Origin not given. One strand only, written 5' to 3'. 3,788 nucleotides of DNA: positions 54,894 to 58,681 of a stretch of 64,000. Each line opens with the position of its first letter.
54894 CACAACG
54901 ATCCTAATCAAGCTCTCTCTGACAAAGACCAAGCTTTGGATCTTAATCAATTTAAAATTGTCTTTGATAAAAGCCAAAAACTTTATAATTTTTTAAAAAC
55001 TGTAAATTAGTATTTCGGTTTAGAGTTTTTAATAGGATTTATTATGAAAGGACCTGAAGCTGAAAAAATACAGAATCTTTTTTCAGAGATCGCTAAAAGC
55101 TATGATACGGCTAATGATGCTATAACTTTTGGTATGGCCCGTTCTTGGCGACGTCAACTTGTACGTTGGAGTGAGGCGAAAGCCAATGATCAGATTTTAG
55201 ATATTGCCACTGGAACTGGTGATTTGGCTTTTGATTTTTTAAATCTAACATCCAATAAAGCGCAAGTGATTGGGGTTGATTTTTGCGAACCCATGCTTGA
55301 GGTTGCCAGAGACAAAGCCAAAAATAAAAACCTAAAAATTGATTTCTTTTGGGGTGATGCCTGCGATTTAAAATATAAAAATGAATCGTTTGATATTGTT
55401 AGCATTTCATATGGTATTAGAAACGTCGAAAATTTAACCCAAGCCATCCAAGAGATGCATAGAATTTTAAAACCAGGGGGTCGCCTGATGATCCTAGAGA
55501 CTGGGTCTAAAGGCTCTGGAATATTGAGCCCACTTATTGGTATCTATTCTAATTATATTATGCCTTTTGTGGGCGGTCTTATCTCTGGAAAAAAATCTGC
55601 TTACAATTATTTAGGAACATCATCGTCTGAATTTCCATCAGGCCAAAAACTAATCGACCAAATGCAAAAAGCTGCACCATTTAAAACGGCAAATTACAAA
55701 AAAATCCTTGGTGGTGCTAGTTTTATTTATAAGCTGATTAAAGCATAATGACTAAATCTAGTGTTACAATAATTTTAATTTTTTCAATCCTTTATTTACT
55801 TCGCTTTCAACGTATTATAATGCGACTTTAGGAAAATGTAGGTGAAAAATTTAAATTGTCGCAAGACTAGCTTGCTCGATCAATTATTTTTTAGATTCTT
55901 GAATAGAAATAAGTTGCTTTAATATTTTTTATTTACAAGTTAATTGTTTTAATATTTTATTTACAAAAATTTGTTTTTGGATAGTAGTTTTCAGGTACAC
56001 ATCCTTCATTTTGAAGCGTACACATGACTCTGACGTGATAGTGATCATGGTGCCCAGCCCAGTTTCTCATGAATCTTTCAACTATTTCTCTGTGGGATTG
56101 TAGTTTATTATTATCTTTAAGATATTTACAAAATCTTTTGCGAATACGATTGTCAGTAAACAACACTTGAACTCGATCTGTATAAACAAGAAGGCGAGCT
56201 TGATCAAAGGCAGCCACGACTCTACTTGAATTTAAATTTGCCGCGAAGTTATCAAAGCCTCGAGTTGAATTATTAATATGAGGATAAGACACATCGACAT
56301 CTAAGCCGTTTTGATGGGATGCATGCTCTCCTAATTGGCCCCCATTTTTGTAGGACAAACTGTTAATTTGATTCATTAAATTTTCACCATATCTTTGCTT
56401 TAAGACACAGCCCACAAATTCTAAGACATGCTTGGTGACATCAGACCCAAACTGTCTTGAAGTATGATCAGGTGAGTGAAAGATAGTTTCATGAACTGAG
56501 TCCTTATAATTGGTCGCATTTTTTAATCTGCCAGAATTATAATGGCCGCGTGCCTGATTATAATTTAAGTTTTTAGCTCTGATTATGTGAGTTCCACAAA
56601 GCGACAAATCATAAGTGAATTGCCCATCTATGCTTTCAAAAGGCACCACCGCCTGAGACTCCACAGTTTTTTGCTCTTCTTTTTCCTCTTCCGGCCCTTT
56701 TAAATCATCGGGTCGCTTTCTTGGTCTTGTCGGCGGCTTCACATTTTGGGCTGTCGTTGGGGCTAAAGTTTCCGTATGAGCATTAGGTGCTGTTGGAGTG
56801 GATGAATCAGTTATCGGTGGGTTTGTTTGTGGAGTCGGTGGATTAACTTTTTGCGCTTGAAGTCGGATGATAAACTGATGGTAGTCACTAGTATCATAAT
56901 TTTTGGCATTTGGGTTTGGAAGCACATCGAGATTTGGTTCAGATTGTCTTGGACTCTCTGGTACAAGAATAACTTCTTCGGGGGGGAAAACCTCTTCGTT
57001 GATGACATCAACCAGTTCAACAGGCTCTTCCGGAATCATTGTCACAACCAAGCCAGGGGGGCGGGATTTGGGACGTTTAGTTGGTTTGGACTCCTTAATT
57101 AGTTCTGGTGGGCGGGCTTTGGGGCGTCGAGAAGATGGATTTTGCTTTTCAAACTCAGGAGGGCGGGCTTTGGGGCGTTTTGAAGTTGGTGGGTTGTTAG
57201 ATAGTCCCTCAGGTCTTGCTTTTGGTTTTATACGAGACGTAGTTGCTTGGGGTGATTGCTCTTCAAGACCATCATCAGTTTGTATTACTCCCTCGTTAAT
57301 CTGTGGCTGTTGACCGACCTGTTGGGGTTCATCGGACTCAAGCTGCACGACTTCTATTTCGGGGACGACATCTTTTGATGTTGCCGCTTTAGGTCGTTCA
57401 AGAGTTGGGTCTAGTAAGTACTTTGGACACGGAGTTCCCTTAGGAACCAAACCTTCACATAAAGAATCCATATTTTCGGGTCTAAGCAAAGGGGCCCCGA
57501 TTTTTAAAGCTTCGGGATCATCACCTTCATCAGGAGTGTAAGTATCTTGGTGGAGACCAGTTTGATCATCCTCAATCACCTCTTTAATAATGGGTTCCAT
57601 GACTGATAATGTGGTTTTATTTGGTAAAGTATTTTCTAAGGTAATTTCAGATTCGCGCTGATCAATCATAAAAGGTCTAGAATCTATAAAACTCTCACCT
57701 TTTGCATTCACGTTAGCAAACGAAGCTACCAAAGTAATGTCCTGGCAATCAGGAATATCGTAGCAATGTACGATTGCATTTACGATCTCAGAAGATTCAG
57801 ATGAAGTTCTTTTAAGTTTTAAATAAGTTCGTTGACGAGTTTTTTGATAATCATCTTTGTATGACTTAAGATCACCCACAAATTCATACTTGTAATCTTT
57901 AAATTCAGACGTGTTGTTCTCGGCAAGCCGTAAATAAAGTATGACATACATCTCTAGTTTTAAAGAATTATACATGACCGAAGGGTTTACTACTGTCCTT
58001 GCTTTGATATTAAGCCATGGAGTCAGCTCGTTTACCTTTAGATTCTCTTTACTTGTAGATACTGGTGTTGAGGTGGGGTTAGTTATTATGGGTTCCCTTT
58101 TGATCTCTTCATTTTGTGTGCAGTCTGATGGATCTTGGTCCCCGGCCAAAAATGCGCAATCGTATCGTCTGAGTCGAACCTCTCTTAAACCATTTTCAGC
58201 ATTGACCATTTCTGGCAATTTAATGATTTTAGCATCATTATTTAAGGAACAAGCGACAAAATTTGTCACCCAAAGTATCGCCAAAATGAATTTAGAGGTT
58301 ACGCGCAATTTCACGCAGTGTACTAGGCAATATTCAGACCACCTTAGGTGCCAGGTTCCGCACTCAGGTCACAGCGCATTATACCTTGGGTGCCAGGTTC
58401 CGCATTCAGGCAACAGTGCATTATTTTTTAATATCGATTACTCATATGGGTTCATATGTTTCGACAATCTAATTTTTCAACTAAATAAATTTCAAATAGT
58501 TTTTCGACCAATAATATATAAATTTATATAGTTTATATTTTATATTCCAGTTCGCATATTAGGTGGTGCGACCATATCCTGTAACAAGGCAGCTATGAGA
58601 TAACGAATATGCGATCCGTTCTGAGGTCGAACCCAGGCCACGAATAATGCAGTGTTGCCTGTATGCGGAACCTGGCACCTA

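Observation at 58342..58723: Nested inverted doublets of a GC-rich 40-nt repeat enclosing a 221-nt core (MITE/REPIN-like composite)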

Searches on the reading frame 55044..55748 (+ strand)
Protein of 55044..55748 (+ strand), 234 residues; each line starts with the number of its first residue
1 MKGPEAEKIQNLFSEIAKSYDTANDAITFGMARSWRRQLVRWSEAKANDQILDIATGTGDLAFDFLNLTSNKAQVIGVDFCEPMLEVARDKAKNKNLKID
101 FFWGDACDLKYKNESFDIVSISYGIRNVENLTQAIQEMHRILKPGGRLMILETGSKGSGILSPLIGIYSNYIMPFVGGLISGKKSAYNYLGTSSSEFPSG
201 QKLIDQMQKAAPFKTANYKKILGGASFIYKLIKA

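Call 16: search_protein_families(library=pfam, proteins=[window:55044-55748:+], max_evalue=0.01)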
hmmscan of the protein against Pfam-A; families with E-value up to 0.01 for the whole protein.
window:55044-55748:+ (234 aa): 14 families
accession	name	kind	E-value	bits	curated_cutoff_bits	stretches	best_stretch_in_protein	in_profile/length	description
PF01209.24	Ubie_methyltran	-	1.8e-57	194.8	20.1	1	5-229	5-229/233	ubiE/COQ5 methyltransferase family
PF13649.12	Methyltransf_25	-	2.4e-23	83.1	27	1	51-146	1-97/97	Methyltransferase domain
PF08241.18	Methyltransf_11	-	4.2e-22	79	21.2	1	52-150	1-95/95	Methyltransferase domain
PF13847.12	Methyltransf_31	-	9e-21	74.5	27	1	46-152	2-111/145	Methyltransferase domain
PF08242.18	Methyltransf_12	-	4.1e-13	50.3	30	1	52-148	1-98/98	Methyltransferase domain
PF13489.12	Methyltransf_23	-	3.7e-11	43.5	27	1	32-153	6-119/164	Methyltransferase domain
PF05175.20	MTS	-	2.6e-06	27.6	23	1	44-151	28-139/170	Methyltransferase small domain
PF01170.24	UPF0020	-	5.1e-06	26.8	22.3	1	69-155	73-169/197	RMKL-like, methyltransferase domain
PF01135.25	PCMT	-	5.4e-05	23.5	20.3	1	41-150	67-171/210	Protein-L-isoaspartate(D-aspartate) O-methyltransferase (PCMT)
PF05148.21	Methyltransf_8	-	0.00055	20.3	27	1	106-156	113-162/219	Hypothetical methyltransferase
PF07942.18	CARME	-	0.0015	18.4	27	1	92-147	140-196/268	Carnosine N-methyltransferase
PF13679.12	Methyltransf_32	-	0.0059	17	27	0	43-96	21-77/143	Methyltransferase domain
PF06325.19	PrmA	-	0.0075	16.2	22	0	45-149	159-257/296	Ribosomal protein L11 methyltransferase (PrmA)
PF20922.3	Anamorsin_N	-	0.0092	16.1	27.1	0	110-153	46-90/163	Anamorsin, N-terminal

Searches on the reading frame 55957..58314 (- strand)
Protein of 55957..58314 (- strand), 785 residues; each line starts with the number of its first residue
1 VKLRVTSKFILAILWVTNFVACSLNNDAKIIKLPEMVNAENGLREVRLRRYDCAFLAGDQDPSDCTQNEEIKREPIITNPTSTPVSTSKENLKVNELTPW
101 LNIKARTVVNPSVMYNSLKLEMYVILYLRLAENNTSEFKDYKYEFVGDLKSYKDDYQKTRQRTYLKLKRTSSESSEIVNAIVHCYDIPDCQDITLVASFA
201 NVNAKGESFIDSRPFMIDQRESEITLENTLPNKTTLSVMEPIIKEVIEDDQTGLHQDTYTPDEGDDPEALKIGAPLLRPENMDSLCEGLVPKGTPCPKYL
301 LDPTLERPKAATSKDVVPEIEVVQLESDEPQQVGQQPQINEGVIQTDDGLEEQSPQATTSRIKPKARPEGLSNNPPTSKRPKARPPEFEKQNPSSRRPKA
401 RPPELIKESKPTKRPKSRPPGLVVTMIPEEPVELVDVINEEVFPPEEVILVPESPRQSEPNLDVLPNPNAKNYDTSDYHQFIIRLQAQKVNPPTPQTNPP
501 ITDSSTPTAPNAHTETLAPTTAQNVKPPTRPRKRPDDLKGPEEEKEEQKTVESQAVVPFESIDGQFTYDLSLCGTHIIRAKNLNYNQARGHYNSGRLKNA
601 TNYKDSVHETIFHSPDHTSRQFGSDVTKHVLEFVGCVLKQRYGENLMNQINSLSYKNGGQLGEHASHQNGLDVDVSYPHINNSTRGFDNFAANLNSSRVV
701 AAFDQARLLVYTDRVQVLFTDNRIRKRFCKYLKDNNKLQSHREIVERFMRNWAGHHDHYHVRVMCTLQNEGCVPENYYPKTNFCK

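Call 16: search_protein_families(library=pfam, proteins=[window:55957-58314:-], max_evalue=0.01)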
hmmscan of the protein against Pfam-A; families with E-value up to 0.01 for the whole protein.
window:55957-58314:- (785 aa): 1 family
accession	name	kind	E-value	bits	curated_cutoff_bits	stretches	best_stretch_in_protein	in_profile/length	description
PF03411.18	Peptidase_M74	-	1.5e-13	51.4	25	1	617-784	29-204/240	Penicillin-insensitive murein endopeptidase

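Call 50: find_homologous_proteins(query=window:55957-58314:-, max_evalue=1e-30)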
Query window:55957-58314:- (785 aa): 14 proteins with E <= 1e-30 among 6795 candidates.
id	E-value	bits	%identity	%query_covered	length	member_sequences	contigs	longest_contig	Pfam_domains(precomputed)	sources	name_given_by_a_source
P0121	0.0e+0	1720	100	96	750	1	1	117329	PF03411.19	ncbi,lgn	-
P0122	4.4e-271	920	56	95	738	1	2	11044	PF03411.19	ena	-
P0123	9.5e-259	879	52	100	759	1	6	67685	PF03411.19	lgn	-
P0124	2.4e-222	759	45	97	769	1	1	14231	PF03411.19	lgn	-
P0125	4.6e-218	745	48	99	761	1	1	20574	PF03411.19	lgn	-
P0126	3.9e-212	725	47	57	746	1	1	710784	PF03411.19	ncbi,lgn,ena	-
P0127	2.0e-202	693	44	55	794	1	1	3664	PF03411.19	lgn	-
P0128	2.0e-181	623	41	42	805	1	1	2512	PF03411.19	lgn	-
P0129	4.0e-177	609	45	45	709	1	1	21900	PF03411.19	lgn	-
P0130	1.6e-175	604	38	99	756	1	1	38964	PF03411.19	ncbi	-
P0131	1.9e-167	577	57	31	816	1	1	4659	PF03411.19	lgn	-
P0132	1.7e-160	554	41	98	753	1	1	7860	PF03411.19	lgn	-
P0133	1.1e-132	462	44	47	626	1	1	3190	PF03411.19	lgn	-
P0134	6.5e-112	394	41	37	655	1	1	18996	PF03411.19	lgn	-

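Call 51: find_encoding_contigs(protein=P0121, flank=10000, max_places=6)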
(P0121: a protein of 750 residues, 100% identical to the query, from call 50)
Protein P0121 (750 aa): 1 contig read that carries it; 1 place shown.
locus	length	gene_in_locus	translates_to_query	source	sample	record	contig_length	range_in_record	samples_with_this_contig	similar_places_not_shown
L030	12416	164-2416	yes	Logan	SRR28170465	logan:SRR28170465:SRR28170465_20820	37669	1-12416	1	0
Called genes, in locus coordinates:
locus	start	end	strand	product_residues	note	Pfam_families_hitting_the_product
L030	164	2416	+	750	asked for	PF03411:Peptidase_M74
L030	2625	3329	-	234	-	PF01209:Ubie_methyltran, PF13489:Methyltransf_23, PF01170:UPF0020 (faint), PF05175:MTS (weak), PF08241:Methyltransf_11, PF08242:Methyltransf_12, PF13649:Methyltransf_25, PF13847:Methyltransf_31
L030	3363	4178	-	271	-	PF00793:DAHP_synth_1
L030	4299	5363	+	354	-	PF00425:Chorismate_bind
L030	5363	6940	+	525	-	PF02776:TPP_enzyme_N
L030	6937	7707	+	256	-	-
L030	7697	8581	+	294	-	PF01040:UbiA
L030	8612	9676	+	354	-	-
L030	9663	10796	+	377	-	PF00501:AMP-binding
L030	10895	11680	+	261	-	PF14771:DUF4476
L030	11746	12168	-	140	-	PF13279:4HBT_2, PF03061:4HBT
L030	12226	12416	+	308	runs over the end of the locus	PF00348:polyprenyl_synt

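Call 52: find_encoding_contigs(protein=P0122, flank=6000, max_places=4)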
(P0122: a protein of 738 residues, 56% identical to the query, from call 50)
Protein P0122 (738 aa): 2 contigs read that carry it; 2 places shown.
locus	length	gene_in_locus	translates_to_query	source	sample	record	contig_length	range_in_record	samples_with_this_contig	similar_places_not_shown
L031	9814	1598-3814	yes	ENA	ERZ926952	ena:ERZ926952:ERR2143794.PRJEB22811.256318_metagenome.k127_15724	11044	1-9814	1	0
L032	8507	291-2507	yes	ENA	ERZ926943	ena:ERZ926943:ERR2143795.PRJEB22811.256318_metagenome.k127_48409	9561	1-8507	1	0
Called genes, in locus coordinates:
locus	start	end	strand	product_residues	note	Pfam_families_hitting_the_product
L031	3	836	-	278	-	?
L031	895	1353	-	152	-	PF11220:DUF3015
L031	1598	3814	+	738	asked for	PF03411:Peptidase_M74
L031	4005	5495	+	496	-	-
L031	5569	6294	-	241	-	PF01209:Ubie_methyltran, PF13489:Methyltransf_23, PF05175:MTS (faint), PF13847:Methyltransf_31, PF08241:Methyltransf_11, PF08242:Methyltransf_12, PF13649:Methyltransf_25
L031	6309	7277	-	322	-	PF00793:DAHP_synth_1, PF03102:NeuB (faint)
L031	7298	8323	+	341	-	PF00425:Chorismate_bind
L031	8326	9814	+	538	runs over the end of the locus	PF02776:TPP_enzyme_N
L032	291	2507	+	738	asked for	PF03411:Peptidase_M74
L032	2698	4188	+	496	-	-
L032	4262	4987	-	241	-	PF01209:Ubie_methyltran, PF13489:Methyltransf_23, PF05175:MTS (faint), PF13847:Methyltransf_31, PF08241:Methyltransf_11, PF08242:Methyltransf_12, PF13649:Methyltransf_25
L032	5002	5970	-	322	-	PF00793:DAHP_synth_1, PF03102:NeuB (faint)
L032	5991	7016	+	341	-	PF00425:Chorismate_bind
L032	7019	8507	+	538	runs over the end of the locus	PF02776:TPP_enzyme_N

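Call 53: find_encoding_contigs(protein=P0123, flank=6000, max_places=6)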
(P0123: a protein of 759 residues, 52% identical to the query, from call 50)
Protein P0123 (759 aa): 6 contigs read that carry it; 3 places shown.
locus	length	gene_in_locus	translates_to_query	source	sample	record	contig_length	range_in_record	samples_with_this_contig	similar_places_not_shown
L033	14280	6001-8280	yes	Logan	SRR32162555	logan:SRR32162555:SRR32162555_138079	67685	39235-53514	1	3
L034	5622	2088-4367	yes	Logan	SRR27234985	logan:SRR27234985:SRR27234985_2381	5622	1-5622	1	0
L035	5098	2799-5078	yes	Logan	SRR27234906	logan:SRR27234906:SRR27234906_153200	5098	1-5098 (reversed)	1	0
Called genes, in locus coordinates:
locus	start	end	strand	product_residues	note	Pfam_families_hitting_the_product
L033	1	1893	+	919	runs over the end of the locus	PF00133:tRNA-synt_1, PF01406:tRNA-synt_1e (faint), PF01921:tRNA-synt_1f (faint), PF09334:tRNA-synt_1g, PF08264:Anticodon_1, PF06827:zf-FPG_IleRS (weak)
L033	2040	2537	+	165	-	PF01252:Peptidase_A8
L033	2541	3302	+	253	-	PF01790:LGT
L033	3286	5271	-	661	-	PF25225:DUF7843, PF13387:Lnb_N, PF25222:DUF7840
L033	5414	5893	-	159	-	PF11220:DUF3015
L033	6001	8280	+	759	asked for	PF03411:Peptidase_M74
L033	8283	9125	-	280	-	-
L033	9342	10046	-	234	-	PF01209:Ubie_methyltran, PF13489:Methyltransf_23, PF05175:MTS (weak), PF08241:Methyltransf_11, PF08242:Methyltransf_12, PF13649:Methyltransf_25, PF13847:Methyltransf_31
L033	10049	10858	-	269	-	PF00793:DAHP_synth_1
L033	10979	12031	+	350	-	PF00425:Chorismate_bind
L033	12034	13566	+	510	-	PF02776:TPP_enzyme_N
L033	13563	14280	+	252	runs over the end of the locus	-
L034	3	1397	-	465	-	?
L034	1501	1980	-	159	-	PF11220:DUF3015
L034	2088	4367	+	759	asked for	PF03411:Peptidase_M74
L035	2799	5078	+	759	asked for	PF03411:Peptidase_M74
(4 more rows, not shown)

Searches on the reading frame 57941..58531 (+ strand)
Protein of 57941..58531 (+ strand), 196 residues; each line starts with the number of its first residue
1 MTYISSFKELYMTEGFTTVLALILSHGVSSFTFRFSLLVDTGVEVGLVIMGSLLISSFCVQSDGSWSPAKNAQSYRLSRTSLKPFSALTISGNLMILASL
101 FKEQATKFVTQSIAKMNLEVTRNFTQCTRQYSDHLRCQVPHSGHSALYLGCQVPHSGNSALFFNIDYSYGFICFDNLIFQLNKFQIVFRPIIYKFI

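Call 16: search_protein_families(library=pfam, proteins=[window:57941-58531:+], max_evalue=0.01)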
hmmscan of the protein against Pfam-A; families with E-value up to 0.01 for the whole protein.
window:57941-58531:+ (196 aa): 0 families
